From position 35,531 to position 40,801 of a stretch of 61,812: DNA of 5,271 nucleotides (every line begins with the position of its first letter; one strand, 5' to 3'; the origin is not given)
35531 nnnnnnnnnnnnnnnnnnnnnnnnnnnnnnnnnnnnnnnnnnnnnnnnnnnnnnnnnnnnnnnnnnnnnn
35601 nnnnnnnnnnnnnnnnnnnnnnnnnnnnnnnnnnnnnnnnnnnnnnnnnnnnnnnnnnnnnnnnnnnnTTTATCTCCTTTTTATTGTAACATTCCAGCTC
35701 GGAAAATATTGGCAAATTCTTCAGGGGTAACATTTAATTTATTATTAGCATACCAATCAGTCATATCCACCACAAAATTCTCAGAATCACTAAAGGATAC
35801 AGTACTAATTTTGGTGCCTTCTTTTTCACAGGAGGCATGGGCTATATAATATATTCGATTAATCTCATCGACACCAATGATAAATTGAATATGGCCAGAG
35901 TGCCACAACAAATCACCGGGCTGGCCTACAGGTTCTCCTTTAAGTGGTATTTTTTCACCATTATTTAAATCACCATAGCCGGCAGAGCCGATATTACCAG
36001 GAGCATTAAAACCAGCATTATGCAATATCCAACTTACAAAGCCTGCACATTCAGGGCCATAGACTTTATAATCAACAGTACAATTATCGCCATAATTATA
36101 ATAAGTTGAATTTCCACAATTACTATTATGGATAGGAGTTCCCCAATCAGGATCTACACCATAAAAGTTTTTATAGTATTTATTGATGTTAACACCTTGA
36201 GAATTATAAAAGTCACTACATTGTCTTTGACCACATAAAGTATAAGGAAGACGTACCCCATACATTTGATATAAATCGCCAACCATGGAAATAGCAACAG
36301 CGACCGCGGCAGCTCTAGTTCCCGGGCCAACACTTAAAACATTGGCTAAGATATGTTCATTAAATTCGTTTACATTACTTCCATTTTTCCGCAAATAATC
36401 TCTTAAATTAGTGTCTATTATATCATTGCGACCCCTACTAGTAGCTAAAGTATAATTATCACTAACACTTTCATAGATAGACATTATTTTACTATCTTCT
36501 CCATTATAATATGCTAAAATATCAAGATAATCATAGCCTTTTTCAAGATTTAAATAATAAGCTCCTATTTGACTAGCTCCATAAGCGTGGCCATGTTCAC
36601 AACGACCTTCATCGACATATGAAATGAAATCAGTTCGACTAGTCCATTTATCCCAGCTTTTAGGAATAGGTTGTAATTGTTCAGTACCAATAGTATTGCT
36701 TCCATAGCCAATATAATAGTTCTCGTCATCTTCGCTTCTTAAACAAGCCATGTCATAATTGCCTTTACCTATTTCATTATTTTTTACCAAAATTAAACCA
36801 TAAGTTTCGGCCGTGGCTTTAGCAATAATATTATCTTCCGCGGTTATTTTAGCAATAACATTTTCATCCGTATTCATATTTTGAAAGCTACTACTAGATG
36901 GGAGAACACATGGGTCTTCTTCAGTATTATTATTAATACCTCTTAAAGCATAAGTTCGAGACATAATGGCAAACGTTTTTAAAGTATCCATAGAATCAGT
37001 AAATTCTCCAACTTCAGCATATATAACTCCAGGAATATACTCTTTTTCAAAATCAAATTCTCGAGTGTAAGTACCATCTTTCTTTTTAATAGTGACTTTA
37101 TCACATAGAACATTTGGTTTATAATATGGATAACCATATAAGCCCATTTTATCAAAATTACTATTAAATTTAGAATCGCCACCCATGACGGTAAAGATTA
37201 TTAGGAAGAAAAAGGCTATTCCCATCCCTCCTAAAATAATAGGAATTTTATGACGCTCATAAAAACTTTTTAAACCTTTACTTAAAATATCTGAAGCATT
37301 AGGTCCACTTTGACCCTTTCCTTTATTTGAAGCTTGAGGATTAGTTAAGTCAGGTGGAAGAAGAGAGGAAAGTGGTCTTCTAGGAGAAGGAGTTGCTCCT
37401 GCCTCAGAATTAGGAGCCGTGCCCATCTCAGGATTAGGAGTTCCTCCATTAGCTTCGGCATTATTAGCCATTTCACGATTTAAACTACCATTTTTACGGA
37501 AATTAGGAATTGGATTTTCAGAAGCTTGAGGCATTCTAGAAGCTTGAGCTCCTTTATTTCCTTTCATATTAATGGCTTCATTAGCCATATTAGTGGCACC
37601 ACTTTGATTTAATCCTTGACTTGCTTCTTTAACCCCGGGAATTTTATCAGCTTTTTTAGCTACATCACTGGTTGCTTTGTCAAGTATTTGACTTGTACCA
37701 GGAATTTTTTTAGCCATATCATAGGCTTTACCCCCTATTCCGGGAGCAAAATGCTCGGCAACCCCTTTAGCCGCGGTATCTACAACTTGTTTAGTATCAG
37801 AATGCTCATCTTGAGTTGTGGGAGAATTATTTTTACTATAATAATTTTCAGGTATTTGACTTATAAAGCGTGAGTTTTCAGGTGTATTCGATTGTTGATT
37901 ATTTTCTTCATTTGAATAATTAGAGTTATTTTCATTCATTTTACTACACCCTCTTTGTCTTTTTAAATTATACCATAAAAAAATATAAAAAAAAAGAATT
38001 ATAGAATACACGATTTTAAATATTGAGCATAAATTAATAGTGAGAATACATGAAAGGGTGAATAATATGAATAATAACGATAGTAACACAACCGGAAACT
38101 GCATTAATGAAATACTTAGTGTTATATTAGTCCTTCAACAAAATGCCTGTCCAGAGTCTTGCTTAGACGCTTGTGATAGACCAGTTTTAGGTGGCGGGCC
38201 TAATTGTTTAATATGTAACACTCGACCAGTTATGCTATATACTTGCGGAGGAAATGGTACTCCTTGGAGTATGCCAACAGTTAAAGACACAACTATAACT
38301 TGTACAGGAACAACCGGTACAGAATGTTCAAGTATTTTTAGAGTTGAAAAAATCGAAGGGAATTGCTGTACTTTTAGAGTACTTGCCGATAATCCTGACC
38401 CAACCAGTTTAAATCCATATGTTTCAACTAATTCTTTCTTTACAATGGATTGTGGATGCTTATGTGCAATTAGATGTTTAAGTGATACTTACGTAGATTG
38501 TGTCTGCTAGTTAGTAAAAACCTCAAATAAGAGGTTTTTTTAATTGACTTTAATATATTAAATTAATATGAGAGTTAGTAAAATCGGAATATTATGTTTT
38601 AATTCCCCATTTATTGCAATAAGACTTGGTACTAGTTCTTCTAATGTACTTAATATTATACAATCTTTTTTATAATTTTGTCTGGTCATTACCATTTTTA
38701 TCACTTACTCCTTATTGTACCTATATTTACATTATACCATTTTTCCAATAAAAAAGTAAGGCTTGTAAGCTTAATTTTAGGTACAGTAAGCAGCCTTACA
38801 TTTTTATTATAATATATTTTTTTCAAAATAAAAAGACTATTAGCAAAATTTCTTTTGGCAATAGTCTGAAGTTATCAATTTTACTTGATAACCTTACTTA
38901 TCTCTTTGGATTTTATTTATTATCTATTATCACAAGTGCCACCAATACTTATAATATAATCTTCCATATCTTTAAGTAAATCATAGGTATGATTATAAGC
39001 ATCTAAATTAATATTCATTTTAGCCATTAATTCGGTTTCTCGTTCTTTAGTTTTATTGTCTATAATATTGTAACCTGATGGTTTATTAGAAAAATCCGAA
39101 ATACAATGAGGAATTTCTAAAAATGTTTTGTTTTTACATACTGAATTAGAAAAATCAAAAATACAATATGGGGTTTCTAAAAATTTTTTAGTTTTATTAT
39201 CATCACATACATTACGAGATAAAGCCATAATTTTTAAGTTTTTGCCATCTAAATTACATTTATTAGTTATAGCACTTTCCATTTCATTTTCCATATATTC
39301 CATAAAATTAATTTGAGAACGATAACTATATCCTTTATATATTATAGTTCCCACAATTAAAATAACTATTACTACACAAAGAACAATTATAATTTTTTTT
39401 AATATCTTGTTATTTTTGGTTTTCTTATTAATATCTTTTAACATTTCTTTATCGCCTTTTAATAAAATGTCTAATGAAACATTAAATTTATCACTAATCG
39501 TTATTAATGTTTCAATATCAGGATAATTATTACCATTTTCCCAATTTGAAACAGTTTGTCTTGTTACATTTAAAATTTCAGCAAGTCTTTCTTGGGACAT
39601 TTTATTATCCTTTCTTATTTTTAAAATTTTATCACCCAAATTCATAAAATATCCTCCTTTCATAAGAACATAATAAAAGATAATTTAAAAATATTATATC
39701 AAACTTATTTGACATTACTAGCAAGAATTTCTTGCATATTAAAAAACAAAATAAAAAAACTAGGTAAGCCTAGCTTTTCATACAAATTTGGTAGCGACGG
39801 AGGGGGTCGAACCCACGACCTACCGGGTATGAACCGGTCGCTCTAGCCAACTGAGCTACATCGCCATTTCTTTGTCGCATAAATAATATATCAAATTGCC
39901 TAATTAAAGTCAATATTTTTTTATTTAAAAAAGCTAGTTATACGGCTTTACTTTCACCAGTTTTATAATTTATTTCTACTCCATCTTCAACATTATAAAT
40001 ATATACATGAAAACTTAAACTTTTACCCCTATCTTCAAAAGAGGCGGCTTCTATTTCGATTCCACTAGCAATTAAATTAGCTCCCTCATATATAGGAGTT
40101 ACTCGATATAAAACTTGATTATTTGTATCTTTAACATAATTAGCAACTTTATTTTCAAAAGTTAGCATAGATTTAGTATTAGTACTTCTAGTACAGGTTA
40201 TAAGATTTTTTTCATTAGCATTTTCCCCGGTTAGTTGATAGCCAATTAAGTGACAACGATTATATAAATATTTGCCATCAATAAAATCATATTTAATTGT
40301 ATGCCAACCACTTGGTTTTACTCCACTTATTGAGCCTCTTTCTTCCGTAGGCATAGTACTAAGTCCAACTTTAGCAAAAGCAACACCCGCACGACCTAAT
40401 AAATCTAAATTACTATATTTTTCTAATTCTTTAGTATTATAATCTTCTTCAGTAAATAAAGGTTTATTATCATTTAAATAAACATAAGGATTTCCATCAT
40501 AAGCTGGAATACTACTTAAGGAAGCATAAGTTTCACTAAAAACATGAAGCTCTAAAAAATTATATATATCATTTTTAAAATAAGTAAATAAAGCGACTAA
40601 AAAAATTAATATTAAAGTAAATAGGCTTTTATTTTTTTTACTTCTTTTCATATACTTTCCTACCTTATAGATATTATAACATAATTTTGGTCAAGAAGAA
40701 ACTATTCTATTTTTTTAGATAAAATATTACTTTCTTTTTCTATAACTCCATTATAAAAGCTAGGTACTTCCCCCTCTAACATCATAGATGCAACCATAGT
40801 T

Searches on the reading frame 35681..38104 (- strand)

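Call 103: search_protein_families(library=pfam, proteins=[window:35681-38104:-], max_evalue=0.0001)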
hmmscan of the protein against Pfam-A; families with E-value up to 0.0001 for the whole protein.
window:35681-38104:- (807 aa): 1 family
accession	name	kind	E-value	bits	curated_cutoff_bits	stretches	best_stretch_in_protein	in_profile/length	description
PF08486.15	SpoIID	-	2.9e-06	28.3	23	1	354-439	14-95/97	Stage II sporulation protein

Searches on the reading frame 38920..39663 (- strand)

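Call 104: search_protein_families(library=pfam, proteins=[window:38920-39663:-], max_evalue=0.0001)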
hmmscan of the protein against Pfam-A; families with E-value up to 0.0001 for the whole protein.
window:38920-39663:- (247 aa): 4 families
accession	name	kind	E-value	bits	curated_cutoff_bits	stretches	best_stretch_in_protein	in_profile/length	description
PF01381.28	HTH_3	-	2.8e-16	59.7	23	1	14-67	2-55/55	Helix-turn-helix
PF12844.13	HTH_19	-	5.3e-12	45.9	30.2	1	10-70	1-61/64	Helix-turn-helix domain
PF07022.19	Phage_CI_repr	-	3.2e-08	34.2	22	1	23-74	14-64/65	Bacteriophage CI repressor helix-turn-helix domain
PF13443.12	HTH_26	-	8.7e-08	32.8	22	1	12-64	1-54/63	Cro/C1-type HTH DNA-binding domain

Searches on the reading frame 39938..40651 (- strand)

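Call 104: search_protein_families(library=pfam, proteins=[window:39938-40651:-], max_evalue=0.0001)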
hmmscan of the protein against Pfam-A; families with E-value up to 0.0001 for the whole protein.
window:39938-40651:- (237 aa): 2 families
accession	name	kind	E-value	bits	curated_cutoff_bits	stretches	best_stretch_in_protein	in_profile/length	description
PF13930.12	Endonuclea_NS_2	-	1.1e-24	87.5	27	1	71-203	5-129/132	DNA/RNA non-specific endonuclease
PF01223.29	Endonuclease_NS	-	2e-06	28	23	1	112-193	80-151/223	DNA/RNA non-specific endonuclease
